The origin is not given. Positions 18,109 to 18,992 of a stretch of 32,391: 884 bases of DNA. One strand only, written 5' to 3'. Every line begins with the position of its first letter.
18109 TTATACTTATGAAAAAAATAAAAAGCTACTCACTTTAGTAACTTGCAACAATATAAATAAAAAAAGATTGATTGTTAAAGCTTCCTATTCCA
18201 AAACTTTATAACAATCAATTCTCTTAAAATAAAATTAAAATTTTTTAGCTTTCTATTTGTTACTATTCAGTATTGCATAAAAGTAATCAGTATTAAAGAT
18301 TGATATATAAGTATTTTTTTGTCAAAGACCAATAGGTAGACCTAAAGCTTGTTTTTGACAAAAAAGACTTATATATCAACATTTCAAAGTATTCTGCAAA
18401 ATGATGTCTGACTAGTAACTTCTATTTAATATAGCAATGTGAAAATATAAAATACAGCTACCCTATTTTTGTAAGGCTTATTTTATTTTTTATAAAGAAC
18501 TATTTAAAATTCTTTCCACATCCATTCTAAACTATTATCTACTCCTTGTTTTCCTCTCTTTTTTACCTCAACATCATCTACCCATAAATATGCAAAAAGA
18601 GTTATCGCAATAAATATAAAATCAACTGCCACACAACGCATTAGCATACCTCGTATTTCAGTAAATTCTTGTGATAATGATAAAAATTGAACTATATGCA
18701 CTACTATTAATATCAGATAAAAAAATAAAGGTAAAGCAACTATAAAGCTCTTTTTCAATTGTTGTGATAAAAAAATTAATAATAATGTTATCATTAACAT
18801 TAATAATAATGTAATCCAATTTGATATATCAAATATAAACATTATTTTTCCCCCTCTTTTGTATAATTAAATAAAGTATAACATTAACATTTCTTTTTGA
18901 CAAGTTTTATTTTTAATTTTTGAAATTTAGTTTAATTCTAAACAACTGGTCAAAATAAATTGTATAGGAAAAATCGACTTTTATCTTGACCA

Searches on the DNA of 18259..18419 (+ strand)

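Call 60: search_dna_similar(query=window:18259-18419:+, collection=plasmids, mode=distant, max_evalue=10, max_rows=15)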
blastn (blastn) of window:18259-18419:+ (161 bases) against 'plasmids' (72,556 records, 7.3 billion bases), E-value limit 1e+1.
Records with a match: 111; places in all: 122; records where one place covers at least 80% of the query: 0.
Best place of each record, by identity: >=99% 1; 95-99% 11; 90-95% 20; 80-90% 78; 60-80% 1.
By first word of the organism name: Enterococcus 57; Clostridium 11; Borrelia 9; Lactiplantibacillus 6; Staphylococcus 5; Bacillus 4; Borreliella 3; Proteus 2; Rhizobium 2; Lactobacillus 2; and 9 more.
By predicted mobility (MOB-suite, as given by PLSDB): non-mobilizable 45; conjugative 33; mobilizable 33.
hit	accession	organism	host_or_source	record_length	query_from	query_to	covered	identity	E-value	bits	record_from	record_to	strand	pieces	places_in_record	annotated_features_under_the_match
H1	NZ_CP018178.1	Liquorilactobacillus hordei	cell culture,water kefir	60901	29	76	30%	79.2%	5e+0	38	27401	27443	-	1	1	none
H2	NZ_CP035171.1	Lactiplantibacillus plantarum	cell culture,food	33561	87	131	28%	82.2%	1e-2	46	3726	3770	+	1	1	none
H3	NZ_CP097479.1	Fructilactobacillus ixorae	Ixora coccinea L.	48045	94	134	25%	82.9%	2e+0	40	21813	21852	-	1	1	none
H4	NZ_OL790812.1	Proteus mirabilis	-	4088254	21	60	25%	83.7%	4e-2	46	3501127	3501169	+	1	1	none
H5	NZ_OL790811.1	Proteus mirabilis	-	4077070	21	60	25%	83.7%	4e-2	46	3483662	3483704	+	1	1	none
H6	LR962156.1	Enterococcus faecalis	-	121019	19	55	23%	84.2%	2e+0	39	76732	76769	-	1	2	record has no annotation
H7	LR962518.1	Enterococcus faecalis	-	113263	19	55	23%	84.2%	2e+0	39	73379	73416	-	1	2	record has no annotation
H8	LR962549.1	Enterococcus faecalis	-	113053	19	55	23%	84.2%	2e+0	39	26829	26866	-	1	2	record has no annotation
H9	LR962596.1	Enterococcus faecalis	-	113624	19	55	23%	84.2%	2e+0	39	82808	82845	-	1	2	record has no annotation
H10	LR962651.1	Enterococcus faecalis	-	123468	19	55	23%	84.2%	2e+0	39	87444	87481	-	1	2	record has no annotation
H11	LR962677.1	Enterococcus faecalis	-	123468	19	55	23%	84.2%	2e+0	39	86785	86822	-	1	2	record has no annotation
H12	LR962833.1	Enterococcus faecalis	-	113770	19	55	23%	84.2%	2e+0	39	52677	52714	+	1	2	record has no annotation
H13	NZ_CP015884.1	Enterococcus faecalis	Mus musculus,feces,feces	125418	19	55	23%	83.8%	4e-1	41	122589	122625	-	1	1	none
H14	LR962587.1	Enterococcus faecalis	-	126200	19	55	23%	83.8%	4e-1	41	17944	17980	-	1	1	record has no annotation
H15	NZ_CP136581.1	Borreliella carolinensis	Bacterial isolate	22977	22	59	24%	81.6%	5e+0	38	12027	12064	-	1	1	none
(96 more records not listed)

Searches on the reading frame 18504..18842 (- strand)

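Call 67: search_protein_families(library=pfam, proteins=[window:18504-18842:-], max_evalue=0.01)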
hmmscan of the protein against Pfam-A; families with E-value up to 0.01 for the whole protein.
window:18504-18842:- (112 aa): 1 family
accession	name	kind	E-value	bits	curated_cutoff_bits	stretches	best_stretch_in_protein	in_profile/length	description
PF05216.18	UNC-50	-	0.009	16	22.1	0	36-109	47-122/221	UNC-50 family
